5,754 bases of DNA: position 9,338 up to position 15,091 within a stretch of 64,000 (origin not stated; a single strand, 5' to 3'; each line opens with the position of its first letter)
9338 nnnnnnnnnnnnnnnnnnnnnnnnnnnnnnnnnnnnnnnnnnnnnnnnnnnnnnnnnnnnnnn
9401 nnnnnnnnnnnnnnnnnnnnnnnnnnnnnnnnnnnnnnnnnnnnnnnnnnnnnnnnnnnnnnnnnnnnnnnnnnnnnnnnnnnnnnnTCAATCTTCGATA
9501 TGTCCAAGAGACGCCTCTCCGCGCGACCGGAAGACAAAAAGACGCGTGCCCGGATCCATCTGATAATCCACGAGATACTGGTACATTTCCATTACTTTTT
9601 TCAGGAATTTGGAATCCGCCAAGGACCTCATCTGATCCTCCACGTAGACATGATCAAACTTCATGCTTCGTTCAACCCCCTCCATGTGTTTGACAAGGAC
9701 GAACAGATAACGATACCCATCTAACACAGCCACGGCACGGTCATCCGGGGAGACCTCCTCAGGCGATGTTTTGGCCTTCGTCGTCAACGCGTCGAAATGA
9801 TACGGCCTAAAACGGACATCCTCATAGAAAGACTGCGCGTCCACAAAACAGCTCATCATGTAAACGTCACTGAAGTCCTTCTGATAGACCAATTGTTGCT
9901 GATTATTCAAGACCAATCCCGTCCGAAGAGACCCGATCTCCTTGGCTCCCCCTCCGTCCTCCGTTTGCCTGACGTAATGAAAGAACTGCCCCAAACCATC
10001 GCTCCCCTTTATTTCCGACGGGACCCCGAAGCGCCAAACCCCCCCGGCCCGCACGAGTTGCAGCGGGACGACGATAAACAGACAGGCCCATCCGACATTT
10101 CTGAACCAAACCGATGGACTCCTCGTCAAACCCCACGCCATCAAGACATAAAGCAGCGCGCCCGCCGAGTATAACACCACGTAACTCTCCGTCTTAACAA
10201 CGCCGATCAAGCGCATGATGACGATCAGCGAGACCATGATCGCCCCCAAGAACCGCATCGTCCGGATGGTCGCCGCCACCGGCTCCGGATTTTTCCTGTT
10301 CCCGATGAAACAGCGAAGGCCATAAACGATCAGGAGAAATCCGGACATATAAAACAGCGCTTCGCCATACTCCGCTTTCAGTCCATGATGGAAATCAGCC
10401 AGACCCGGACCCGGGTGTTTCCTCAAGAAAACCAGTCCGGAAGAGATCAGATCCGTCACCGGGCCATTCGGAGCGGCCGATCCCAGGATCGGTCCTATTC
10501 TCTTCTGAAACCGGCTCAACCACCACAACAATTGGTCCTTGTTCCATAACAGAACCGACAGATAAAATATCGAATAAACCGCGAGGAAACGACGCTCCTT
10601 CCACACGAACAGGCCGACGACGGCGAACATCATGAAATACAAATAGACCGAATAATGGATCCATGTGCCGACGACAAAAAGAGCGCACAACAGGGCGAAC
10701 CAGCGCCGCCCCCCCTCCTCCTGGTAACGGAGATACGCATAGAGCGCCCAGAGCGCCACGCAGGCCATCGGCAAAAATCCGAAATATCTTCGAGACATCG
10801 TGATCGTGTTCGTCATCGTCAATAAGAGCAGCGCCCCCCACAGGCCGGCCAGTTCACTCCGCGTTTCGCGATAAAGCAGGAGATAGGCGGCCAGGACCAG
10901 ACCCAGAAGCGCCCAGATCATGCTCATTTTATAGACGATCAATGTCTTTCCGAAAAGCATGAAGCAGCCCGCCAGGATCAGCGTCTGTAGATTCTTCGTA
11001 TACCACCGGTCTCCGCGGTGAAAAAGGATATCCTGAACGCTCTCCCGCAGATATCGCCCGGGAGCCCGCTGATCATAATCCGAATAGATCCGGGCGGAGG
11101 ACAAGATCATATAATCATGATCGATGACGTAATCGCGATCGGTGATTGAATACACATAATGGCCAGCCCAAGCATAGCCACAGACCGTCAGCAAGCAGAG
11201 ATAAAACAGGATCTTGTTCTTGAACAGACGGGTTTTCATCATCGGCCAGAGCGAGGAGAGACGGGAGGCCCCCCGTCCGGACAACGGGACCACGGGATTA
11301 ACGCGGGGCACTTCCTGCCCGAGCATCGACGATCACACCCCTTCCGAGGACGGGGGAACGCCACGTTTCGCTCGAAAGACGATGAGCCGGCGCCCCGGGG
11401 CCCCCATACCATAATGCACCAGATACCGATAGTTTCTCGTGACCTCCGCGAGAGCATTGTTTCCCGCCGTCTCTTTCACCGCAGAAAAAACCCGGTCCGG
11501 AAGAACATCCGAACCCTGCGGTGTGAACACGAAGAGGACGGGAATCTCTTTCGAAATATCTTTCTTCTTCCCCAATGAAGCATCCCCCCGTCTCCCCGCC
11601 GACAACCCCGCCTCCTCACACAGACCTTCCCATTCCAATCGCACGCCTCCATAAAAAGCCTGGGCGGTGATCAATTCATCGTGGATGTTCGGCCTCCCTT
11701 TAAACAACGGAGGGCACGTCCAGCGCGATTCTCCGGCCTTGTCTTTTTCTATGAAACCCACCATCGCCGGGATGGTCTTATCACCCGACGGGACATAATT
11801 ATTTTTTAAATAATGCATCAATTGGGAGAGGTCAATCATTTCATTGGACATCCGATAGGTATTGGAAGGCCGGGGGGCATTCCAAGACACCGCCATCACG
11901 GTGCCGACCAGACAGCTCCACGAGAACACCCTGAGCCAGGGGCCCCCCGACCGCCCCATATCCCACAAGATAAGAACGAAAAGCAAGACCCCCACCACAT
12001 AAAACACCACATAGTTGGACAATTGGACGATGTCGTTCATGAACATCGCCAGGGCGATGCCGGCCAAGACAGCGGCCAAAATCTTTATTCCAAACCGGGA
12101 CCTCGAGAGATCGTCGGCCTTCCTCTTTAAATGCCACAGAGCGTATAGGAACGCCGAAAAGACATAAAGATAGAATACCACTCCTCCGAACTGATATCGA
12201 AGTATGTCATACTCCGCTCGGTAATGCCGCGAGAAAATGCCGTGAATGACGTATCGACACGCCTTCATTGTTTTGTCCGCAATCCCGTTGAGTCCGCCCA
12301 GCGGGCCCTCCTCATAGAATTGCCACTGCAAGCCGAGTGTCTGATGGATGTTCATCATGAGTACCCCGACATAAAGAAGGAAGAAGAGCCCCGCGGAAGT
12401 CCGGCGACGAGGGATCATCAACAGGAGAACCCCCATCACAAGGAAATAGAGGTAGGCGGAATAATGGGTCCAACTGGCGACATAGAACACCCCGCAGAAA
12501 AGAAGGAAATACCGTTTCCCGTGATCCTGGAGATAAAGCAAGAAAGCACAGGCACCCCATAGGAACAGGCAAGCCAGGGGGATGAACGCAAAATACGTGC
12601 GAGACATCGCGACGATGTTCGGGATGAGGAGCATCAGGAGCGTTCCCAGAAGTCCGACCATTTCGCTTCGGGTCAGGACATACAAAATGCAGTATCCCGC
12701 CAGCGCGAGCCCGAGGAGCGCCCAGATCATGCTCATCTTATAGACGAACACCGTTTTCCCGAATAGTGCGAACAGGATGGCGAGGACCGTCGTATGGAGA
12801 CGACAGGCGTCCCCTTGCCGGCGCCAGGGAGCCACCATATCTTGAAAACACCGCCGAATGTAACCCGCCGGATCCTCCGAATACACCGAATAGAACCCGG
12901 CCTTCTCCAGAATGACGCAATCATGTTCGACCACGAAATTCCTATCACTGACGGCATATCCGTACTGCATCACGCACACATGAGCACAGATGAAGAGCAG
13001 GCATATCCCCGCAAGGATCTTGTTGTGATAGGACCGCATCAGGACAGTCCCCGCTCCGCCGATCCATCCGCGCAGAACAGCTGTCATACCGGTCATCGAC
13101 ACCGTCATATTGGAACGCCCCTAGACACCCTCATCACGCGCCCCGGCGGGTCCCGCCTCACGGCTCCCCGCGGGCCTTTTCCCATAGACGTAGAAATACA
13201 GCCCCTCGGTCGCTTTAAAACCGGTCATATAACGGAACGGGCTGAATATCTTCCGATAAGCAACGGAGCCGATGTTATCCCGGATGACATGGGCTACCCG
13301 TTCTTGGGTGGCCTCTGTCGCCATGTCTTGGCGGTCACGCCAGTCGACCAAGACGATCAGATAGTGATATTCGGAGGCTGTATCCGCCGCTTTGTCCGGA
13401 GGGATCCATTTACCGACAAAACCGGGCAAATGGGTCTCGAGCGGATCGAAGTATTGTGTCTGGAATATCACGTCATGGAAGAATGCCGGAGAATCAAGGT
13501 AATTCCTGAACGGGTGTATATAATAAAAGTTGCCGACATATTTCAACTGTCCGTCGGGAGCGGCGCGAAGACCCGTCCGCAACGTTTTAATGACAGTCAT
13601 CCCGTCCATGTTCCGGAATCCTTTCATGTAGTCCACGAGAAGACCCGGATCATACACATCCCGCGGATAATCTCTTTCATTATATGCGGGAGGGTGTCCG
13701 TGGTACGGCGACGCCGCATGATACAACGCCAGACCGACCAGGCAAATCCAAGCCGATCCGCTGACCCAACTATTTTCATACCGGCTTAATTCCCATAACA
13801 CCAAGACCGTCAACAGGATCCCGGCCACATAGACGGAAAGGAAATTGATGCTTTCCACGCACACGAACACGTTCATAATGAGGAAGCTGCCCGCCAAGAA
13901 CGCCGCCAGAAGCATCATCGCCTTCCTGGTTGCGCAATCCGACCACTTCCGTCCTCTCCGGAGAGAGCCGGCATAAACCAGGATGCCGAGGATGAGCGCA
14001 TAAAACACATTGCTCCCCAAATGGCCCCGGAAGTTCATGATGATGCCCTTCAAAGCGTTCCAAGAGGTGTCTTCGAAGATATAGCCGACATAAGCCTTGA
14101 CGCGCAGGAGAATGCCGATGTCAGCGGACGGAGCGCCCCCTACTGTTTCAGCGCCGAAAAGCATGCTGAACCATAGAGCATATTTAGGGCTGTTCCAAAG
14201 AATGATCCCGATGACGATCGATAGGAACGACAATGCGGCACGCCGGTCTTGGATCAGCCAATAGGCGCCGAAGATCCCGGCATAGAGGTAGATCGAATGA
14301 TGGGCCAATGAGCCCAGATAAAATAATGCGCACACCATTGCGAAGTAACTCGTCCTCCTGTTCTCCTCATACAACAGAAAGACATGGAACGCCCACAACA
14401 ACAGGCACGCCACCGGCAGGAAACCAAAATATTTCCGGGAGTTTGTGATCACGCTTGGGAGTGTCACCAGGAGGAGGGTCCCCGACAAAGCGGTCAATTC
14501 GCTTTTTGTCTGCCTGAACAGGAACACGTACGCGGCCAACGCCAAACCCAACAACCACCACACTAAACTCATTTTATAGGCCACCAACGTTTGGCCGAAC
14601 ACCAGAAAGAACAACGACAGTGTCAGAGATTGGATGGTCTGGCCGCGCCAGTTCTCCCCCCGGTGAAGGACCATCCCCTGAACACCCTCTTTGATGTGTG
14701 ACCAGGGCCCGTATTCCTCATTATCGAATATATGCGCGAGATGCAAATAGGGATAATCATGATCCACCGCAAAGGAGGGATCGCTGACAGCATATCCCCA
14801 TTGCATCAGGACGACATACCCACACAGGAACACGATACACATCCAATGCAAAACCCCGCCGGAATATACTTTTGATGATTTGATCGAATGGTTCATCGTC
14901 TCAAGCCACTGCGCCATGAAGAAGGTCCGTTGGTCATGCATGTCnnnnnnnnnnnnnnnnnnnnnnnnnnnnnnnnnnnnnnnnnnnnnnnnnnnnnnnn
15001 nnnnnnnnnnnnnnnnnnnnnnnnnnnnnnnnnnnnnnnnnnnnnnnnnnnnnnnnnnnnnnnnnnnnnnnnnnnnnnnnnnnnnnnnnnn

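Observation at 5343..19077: Putative ~13.7-kb co-directional operon: CZB protein - TonB-dependent receptor - 5x GT-C-like proteins - secreted protein - coiled-coil protein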

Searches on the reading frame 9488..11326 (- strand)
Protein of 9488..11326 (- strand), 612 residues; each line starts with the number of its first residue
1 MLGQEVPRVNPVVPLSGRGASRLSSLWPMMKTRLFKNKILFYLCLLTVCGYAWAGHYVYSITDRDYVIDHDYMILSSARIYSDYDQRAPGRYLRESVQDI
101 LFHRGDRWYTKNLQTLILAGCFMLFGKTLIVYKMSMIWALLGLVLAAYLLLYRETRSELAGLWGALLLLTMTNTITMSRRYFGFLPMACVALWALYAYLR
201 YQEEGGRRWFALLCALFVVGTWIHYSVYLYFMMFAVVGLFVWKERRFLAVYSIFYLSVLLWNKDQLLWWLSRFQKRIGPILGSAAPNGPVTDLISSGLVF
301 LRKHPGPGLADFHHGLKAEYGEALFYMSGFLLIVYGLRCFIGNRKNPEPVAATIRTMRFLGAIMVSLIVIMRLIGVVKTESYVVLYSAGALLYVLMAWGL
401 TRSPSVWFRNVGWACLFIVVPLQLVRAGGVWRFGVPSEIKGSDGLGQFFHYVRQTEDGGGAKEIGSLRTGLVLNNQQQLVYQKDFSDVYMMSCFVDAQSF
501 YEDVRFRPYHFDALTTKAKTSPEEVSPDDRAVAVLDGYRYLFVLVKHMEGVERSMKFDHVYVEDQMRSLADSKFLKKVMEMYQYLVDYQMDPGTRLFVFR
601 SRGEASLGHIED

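Call 3: search_protein_families(library=pfam, proteins=[window:9488-11326:-], max_evalue=0.01)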
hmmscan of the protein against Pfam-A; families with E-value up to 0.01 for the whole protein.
window:9488-11326:- (612 aa): 0 families

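Call 6: search_protein_families(library=ncbifam, proteins=[window:9488-11326:-], max_evalue=0.1)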
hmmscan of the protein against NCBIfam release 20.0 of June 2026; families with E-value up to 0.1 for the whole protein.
window:9488-11326:- (612 aa): 1 family
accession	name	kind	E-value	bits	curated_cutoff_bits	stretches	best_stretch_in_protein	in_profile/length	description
TIGR03663.1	TIGR03663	subfamily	0.0011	18.1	126.25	1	118-248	59-187/435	flippase activity-associated protein Agl23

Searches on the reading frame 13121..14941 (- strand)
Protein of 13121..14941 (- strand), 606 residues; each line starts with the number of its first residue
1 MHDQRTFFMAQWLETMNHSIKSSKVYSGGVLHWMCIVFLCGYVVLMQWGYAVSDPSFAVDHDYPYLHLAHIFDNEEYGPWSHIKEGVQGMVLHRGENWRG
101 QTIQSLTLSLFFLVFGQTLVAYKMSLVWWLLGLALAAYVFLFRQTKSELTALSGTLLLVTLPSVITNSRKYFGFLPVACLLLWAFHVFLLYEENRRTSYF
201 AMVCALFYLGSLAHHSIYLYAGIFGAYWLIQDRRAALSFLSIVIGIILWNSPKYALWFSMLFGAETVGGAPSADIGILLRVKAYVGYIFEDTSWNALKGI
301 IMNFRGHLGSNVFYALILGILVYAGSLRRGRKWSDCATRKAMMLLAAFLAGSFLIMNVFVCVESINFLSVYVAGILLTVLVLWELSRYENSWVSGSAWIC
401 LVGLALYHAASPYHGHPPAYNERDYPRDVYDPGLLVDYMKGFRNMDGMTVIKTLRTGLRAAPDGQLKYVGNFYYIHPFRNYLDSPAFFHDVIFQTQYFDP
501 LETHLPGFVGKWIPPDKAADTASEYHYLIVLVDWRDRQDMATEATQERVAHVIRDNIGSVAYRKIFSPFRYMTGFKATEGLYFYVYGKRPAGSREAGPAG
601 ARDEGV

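Call 3: search_protein_families(library=pfam, proteins=[window:13121-14941:-], max_evalue=0.01)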
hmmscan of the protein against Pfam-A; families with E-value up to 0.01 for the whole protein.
window:13121-14941:- (606 aa): 0 families

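Call 6: search_protein_families(library=ncbifam, proteins=[window:13121-14941:-], max_evalue=0.1)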
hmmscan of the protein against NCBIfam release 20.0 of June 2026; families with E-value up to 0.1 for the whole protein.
window:13121-14941:- (606 aa): 1 family
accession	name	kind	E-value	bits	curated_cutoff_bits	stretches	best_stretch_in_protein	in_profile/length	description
TIGR03663.1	TIGR03663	subfamily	0.0025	16.9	126.25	1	111-235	62-185/435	flippase activity-associated protein Agl23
